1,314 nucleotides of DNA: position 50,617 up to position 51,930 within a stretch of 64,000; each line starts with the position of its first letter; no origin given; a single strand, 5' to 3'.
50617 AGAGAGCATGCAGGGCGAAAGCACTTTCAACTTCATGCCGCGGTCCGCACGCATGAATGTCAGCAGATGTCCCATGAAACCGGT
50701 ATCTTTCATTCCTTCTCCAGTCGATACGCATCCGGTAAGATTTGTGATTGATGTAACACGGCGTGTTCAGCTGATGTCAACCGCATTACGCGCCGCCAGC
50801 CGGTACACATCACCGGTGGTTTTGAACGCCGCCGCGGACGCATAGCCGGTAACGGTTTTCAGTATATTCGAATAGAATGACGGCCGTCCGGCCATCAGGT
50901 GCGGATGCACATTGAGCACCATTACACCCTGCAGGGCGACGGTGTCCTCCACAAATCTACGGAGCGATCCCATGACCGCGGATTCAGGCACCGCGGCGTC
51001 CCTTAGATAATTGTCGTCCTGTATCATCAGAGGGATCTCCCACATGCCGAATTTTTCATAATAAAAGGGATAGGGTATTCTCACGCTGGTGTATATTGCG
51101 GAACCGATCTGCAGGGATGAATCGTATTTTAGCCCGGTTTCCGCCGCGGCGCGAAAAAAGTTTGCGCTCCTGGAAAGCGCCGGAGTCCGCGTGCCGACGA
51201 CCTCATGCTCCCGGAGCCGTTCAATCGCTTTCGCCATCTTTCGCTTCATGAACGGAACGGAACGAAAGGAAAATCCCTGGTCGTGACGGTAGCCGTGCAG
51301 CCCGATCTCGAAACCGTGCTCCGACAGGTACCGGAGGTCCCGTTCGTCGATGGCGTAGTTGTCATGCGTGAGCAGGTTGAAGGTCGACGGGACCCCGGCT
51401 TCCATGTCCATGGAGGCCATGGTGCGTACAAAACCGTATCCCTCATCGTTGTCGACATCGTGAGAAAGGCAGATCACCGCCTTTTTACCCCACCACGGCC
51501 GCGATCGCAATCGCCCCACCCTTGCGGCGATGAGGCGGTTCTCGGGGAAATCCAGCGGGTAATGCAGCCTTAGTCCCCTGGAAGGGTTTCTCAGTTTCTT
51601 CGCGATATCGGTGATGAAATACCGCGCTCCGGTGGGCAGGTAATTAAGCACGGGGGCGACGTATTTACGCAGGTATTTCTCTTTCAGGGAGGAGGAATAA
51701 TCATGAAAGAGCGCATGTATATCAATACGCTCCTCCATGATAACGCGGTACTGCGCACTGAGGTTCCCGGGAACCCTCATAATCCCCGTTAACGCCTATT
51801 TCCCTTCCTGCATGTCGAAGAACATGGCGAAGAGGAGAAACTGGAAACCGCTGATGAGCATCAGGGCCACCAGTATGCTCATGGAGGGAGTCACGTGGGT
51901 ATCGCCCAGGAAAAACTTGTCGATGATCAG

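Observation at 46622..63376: Arn/Lgm-like undecaprenyl-phosphate amino-sugar glycosylation locus (about 17 kb, all on the minus strand)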

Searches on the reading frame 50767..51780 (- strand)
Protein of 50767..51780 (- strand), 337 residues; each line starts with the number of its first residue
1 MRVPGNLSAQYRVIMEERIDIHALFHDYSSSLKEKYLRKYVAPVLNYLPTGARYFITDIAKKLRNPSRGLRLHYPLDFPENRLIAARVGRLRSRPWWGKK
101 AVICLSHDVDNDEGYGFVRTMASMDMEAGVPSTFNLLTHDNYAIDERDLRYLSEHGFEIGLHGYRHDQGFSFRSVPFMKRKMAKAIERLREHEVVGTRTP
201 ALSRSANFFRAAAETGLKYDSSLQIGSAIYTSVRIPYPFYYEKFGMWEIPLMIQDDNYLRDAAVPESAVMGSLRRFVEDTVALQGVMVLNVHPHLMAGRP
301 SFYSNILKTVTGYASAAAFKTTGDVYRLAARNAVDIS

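Call 3: search_protein_families(library=pfam, proteins=[window:50767-51780:-], max_evalue=0.01)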
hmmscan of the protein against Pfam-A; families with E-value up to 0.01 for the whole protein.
window:50767-51780:- (337 aa): 3 families
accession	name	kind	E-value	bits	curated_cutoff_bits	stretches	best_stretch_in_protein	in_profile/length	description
PF22537.1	WbmS-like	-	1.7e-07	31.8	27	1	120-294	15-170/186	Polysaccharide deacetylase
PF10096.14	DUF2334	-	7.7e-06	26.1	26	1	149-201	59-125/203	Uncharacterized protein conserved in bacteria (DUF2334)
PF01522.26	Polysacc_deac_1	-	3.4e-05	24.2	23.1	1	127-219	30-123/124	Polysaccharide deacetylase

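Call 5: search_protein_families(library=ncbifam, proteins=[window:50767-51780:-], max_evalue=0.001)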
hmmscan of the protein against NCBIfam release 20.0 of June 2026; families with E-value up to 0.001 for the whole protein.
window:50767-51780:- (337 aa): 1 family
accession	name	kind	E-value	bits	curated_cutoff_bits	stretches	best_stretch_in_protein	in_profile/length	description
TIGR03006.1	pepcterm_polyde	equivalog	0.00019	20.7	276.2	1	149-236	66-159/272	XrtA system polysaccharide deacetylase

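Call 12: find_homologous_proteins(query=window:50767-51780:-)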
Query window:50767-51780:- (337 aa): 36 proteins with E <= 0.001 among 2336 candidates.
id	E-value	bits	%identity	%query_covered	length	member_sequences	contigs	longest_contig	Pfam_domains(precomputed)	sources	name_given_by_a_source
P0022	7.3e-221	750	98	100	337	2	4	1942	PF22537.2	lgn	-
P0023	1.4e-124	434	57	99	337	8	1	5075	-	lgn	-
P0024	5.1e-124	432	58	96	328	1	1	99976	PF10096.15,PF01522.27,PF22537.2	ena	-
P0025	1.1e-120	421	57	99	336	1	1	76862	-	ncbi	ncbi:MAG: hypothetical protein V1874_11360 [Spirochaetota bacterium]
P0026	8.9e-112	392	54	100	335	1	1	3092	PF01522.27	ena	-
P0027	2.1e-110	387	53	100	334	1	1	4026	PF01522.27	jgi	jgi:hypothetical protein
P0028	4.3e-105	370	50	99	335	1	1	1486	PF10096.15,PF01522.27,PF22537.2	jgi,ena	-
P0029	1.1e-103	365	49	96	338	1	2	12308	PF10096.15,PF01522.27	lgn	-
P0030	2.1e-102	361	47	99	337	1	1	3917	PF10096.15,PF01522.27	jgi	-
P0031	1.2e-99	352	48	98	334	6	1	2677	PF10096.15,PF22537.2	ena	-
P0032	5.2e-97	343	47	96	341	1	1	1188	PF22537.2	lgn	-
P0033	6.0e-97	343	47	98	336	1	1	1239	PF10096.15,PF01522.27,PF22537.2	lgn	-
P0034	9.9e-97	342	45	97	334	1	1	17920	PF10096.15,PF01522.27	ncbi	-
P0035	5.5e-96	340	47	97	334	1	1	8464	PF10096.15,PF22537.2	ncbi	-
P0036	6.0e-96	340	46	96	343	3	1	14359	PF10096.15,PF01522.27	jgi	-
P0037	7.1e-95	336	48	96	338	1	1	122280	PF01522.27,PF22537.2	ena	-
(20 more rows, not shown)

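Call 13: find_encoding_contigs(protein=P0025, flank=10000, max_places=1)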
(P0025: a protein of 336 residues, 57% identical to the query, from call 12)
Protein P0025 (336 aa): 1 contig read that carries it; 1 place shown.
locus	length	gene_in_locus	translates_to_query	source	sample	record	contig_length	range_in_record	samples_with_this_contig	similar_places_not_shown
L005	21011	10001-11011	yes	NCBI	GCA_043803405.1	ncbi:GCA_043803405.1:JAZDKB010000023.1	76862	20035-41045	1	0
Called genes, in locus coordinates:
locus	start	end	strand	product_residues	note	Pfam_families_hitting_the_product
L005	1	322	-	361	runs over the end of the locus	PF03706:LPG_synthase_TM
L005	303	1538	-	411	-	PF13439:Glyco_transf_4, PF13579:Glyco_trans_4_4 (weak), PF00534:Glycos_transf_1, PF13692:Glyco_trans_1_4, PF13524:Glyco_trans_1_2 (weak), PF20706:GT4-conflict (weak)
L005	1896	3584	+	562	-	PF12740:PETase (weak), PF12146:Hydrolase_4, PF20434:BD-FAE, PF00326:Peptidase_S9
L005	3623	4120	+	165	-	PF16117:DUF4833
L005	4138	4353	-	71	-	-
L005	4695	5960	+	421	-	PF00571:CBS (faint), PF07228:SpoIIE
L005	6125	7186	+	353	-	PF01408:GFO_IDH_MocA, PF22725:GFO_IDH_MocA_C3, PF02894:GFO_IDH_MocA_C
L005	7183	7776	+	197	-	PF25087:GMPPB_C (weak), PF25247:LbH_GLGC (faint), PF25084:LbH_EIF2B, PF00132:Hexapep, PF14602:Hexapep_2 (weak)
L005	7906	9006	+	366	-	PF01041:DegT_DnrJ_EryC1, PF00155:Aminotran_1_2, PF01053:Cys_Met_Meta_PP (weak)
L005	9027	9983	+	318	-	PF00535:Glycos_transf_2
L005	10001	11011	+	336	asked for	-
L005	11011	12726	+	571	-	PF13231:PMT_2 (weak)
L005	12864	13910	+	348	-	PF03706:LPG_synthase_TM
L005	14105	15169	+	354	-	PF00149:Metallophos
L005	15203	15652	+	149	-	-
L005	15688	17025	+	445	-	-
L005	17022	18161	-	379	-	PF07907:YibE_F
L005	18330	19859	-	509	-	PF00245:Alk_phosphatase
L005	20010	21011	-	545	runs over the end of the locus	PF13581:HATPase_c_2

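Call 14: find_encoding_contigs(protein=P0024, flank=10000, max_places=1)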
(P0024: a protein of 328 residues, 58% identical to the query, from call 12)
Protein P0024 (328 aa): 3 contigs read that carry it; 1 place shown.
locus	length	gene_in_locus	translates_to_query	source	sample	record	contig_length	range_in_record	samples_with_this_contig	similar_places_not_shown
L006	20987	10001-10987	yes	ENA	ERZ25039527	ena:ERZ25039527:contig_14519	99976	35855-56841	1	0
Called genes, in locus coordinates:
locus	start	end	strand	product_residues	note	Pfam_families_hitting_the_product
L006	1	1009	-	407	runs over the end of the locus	PF13439:Glyco_transf_4, PF13579:Glyco_trans_4_4 (faint), PF00534:Glycos_transf_1, PF13692:Glyco_trans_1_4, PF20706:GT4-conflict (weak)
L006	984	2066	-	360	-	PF03706:LPG_synthase_TM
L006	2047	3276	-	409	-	PF13439:Glyco_transf_4, PF13579:Glyco_trans_4_4, PF00534:Glycos_transf_1, PF20706:GT4-conflict (weak), PF13692:Glyco_trans_1_4, PF13524:Glyco_trans_1_2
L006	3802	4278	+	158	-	PF16117:DUF4833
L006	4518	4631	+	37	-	-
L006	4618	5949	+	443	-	PF13638:PIN_4, PF02562:PhoH, PF13604:AAA_30 (faint)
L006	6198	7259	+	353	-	PF01408:GFO_IDH_MocA, PF03447:NAD_binding_3 (weak), PF22725:GFO_IDH_MocA_C3, PF02894:GFO_IDH_MocA_C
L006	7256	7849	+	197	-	PF25087:GMPPB_C (weak), PF25247:LbH_GLGC (faint), PF25084:LbH_EIF2B, PF00132:Hexapep, PF14602:Hexapep_2 (weak)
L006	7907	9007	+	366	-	PF01041:DegT_DnrJ_EryC1, PF00155:Aminotran_1_2 (weak)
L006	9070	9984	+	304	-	PF00535:Glycos_transf_2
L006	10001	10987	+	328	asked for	PF01522:Polysacc_deac_1 (weak), PF22537:WbmS-like, PF10096:DUF2334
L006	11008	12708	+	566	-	-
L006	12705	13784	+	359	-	PF03706:LPG_synthase_TM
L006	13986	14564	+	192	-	PF09835:DUF2062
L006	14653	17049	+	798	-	PF13439:Glyco_transf_4, PF00534:Glycos_transf_1, PF13692:Glyco_trans_1_4, PF13524:Glyco_trans_1_2 (weak), PF20706:GT4-conflict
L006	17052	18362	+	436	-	PF13353:Fer4_12, PF04055:Radical_SAM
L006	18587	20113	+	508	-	PF01590:GAF, PF13185:GAF_2, PF07728:AAA_5 (faint), PF00158:Sigma54_activat, PF14532:Sigma54_activ_2, PF00004:AAA (weak), PF25601:AAA_lid_14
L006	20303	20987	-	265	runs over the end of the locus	-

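Call 15: find_encoding_contigs(protein=P0037, flank=10000, max_places=1)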
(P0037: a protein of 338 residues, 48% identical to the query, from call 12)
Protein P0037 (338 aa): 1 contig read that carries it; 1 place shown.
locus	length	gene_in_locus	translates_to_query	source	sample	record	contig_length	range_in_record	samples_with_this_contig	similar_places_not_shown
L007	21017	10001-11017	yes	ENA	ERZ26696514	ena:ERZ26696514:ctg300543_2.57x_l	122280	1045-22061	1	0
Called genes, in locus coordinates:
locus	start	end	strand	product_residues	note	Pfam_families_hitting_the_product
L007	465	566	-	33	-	-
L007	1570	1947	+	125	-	PF14223:Retrotran_gag_2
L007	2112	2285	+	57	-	-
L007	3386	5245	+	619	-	PF22936:Pol_BBD (weak), PF13976:gag_pre-integrs, PF00665:rve, PF25597:SH3_retrovirus, PF07727:RVT_2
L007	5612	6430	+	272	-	-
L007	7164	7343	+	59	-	PF05015:HigB-like_toxin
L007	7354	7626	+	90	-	PF01381:HTH_3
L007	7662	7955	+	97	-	-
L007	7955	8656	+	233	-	PF00106:adh_short, PF01370:Epimerase, PF08659:KR, PF13561:adh_short_C2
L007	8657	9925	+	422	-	PF00501:AMP-binding, PF13193:AMP-binding_C (weak)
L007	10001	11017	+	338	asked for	PF01522:Polysacc_deac_1 (weak), PF22537:WbmS-like (weak)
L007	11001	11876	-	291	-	PF05359:DUF748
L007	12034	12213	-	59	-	-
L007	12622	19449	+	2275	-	PF02878:PGM_PMM_I, PF02880:PGM_PMM_III, PF00408:PGM_PMM_IV (weak)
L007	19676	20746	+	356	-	PF01408:GFO_IDH_MocA, PF03807:F420_oxidored (weak), PF22725:GFO_IDH_MocA_C3, PF02894:GFO_IDH_MocA_C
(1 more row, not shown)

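Call 17: find_related_loci(query=A1, collection=genome_contigs, flank=10000)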
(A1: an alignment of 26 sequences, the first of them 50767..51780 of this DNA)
Query A1 (337 aa) in genome_contigs; peptide patterns used: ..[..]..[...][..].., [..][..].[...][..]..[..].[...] (x = any residue, [..] = any of these).
35 stretches matched a pattern; 26 encode a relative of the query (tblastn E <= 1e-3); 25 distinct loci.
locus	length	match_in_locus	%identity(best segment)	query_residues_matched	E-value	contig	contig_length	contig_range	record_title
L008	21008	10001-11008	57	1-335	3e-129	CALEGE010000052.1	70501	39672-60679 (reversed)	MAG TPA_asm: uncultured Spirochaetia bacterium isolate SRR1562008_bin.80_CONCOCT_v1.1_MAG genome assembly, contig: ERZ72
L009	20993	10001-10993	57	1-332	9e-127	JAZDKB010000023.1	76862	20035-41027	MAG: Spirochaetota bacterium isolate MEGAHIT-group-0.510 k141_12039024, whole genome shotgun sequence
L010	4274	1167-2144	49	3-329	1e-107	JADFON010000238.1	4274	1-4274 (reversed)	MAG: candidate division KSB1 bacterium isolate B69T1L10 B69T1L10_NODE39917, whole genome shotgun sequence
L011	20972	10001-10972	46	3-327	7e-103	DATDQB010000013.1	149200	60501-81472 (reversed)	MAG TPA_asm: Candidatus Omnitrophota bacterium isolate SMAG_U7936 k141_3861245, whole genome shotgun sequence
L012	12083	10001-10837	40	30-307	6e-66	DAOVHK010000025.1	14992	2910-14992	MAG TPA_asm: Clostridia bacterium isolate CSMAG_1339 CSMAG_1339_k141_5195775_length_14992_cov_12.0997, whole genome shot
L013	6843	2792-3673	37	38-330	9e-64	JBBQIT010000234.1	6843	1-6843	MAG: Bdellovibrionota bacterium isolate Co_metawrap_796 Cmw_796_k141_2353480_length_6843_cov_6.0000, whole genome shotgu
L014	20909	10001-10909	34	22-325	2e-52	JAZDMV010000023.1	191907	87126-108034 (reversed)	MAG: bacterium isolate MEGAHIT-group-0.677 k141_13355337, whole genome shotgun sequence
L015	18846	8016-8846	35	34-310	1e-51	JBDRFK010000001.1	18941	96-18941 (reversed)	MAG: bacterium isolate MEGAHIT-group-1.37 k141_12368822, whole genome shotgun sequence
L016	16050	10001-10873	34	22-312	1e-50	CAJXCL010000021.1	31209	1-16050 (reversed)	MAG TPA_asm: uncultured Nitrospirae bacterium isolate ERR599099_bin.62_MetaBAT_v2.12.1_MAG genome assembly, contig: NODE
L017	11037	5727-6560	33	34-311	4e-50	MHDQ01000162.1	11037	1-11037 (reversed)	MAG: Nitrospinae bacterium RIFCSPLOWO2_12_FULL_45_22 rifcsplowo2_12_scaffold_28421, whole genome shotgun sequence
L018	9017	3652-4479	34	34-308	1e-49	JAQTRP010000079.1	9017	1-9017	MAG: Candidatus Omnitrophota bacterium isolate STB_166 NODE_20953_length_9017_cov_3.056243_Sandtown_B, whole genome shot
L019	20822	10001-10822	36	34-307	4e-49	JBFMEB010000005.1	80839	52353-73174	MAG: Candidatus Omnitrophota bacterium isolate MAG234 MAG234_5, whole genome shotgun sequence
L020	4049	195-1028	34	34-311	4e-47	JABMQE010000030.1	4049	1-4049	MAG: Candidatus Falkowbacteria bacterium isolate bin.303 k141_1850325, whole genome shotgun sequence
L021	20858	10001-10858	33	32-316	2e-46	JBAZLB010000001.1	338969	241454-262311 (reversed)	MAG: Candidatus Omnitrophota bacterium isolate SO_2017_LW4_158 scaffold_89_c1_LW137-91_2017, whole genome shotgun sequen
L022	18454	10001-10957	30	15-335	3e-42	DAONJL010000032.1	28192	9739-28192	MAG TPA_asm: bacterium isolate AMR_MDS_3740 NODE_1499_length_28192_cov_8.109002, whole genome shotgun sequence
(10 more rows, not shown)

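Call 20: list_cluster_members(proteins=[window:50767-51780:-, window:52773-53873:-, window:54475-55539:-, window:45288-46439:-, window:43718-44893:+, window:47696-48619:-])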
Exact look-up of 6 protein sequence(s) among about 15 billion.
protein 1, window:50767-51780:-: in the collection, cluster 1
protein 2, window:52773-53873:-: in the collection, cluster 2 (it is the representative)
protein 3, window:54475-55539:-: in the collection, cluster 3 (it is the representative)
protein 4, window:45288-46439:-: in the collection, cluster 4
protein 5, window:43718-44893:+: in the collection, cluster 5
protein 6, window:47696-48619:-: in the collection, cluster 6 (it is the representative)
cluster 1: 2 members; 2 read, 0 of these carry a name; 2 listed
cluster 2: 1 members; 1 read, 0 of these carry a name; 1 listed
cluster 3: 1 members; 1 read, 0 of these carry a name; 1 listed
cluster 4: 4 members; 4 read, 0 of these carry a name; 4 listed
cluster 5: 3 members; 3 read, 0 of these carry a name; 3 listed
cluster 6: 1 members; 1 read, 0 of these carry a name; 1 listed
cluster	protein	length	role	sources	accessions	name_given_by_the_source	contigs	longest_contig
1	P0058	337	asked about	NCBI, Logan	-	-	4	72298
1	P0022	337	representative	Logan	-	-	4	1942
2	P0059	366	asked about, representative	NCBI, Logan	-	-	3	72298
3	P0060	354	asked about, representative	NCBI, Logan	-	-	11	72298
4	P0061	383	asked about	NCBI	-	-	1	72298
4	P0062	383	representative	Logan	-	-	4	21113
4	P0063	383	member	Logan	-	-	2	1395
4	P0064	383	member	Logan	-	-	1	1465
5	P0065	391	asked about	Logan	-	-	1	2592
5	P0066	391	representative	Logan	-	-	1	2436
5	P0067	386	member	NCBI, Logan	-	-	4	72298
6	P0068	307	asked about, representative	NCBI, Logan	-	-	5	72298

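Call 30: search_solved_structures(query=window:50767-51780:-, max_evalue=1)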
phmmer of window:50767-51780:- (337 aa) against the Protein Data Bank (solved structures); distinct sequences matched with E-value up to 1: 4.
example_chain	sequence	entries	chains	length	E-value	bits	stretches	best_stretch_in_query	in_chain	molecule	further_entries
3rxz_A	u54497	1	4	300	0.013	18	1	118-228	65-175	Polysaccharide deacetylase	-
9wfa_A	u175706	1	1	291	0.02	17.3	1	202-264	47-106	psXR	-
5hp7_A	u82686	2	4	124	0.77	12.1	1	273-327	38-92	Reactive Intermediate Deaminase A, chloroplastic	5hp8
7y51_A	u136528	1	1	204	0.92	11.9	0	121-172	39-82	Predicted xylanase/chitin deacetylase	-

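Call 45: search_protein_families(library=pfam, proteins=[L008:13201-14988:+, L005:11011-12726:+, L006:11008-12708:+, L008:17086-18279:+, L008:18309-20714:-, L008:189-698:-], max_evalue=0.1)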
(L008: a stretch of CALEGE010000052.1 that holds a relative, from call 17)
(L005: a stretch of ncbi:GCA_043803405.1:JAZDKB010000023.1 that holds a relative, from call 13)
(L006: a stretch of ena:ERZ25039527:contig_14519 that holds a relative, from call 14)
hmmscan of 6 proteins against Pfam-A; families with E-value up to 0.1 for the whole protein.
L008:13201-14988:+ (595 aa): 0 families

L005:11011-12726:+ (571 aa): 1 family
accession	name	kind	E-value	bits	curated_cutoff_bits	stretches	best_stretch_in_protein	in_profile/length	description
PF13231.12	PMT_2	-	2.3e-05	25.1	26.1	1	68-218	4-155/160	Dolichyl-phosphate-mannose-protein mannosyltransferase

L006:11008-12708:+ (566 aa): 1 family
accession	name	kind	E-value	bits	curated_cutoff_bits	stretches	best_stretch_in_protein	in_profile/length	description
PF13231.12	PMT_2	-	4.9e-05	24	26.1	1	63-199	4-142/160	Dolichyl-phosphate-mannose-protein mannosyltransferase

L008:17086-18279:+ (397 aa): 4 families
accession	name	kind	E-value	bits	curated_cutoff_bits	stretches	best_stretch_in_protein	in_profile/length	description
PF00155.27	Aminotran_1_2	-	4.9e-62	210.6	19.7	1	46-387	3-360/361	Aminotransferase class I and II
PF01041.23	DegT_DnrJ_EryC1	-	6.4e-08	32.6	19.8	1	108-214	44-146/360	DegT/DnrJ/EryC1/StrS aminotransferase family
PF01053.26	Cys_Met_Meta_PP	-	2.4e-05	23.5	27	1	107-195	71-155/381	Cys/Met metabolism PLP-dependent enzyme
PF00266.25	Aminotran_5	-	0.00058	19.4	21.5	1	101-203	57-165/371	Aminotransferase class-V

L008:18309-20714:- (801 aa): 12 families
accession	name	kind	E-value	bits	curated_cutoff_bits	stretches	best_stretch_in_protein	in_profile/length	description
PF17200.10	sCache_2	-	6.1e-32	111.1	25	1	59-206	4-148/155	Single Cache domain 2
PF08269.17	dCache_2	-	3.5e-30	105.6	26.5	1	51-214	37-197/298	Cache domain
PF02518.31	HATPase_c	-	1.1e-19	71.3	26.4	1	532-659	2-110/111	Histidine kinase-, DNA gyrase B-, and HSP90-like ATPase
PF13426.13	PAS_9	-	2e-16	60.6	27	1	308-408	2-103/103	PAS domain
PF00989.32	PAS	-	6.5e-16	58.8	22.6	1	297-406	1-113/113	PAS fold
PF00072.30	Response_reg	-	2.6e-14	53.8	30.2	1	683-795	1-111/111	Response regulator receiver domain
PF08448.16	PAS_4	-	1.4e-09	38.6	23.1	1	303-410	1-109/110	PAS fold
PF13188.13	PAS_8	-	5.9e-09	35.9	21.8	1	297-337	1-41/65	PAS domain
PF00512.31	HisKA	-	7.1e-09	36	26.9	1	426-488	3-64/66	His Kinase A (phospho-acceptor) domain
PF08447.18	PAS_3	-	5.9e-06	26.9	25.6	1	320-403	2-89/89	PAS fold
PF08670.17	MEKHLA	-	4.5e-05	23.8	23.7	1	272-384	5-118/143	MEKHLA domain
PF17201.10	Cache_3-Cache_2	-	0.016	15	27.7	1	113-209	205-295/299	Cache 3/Cache 2 fusion domain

L008:189-698:- (169 aa): 0 families
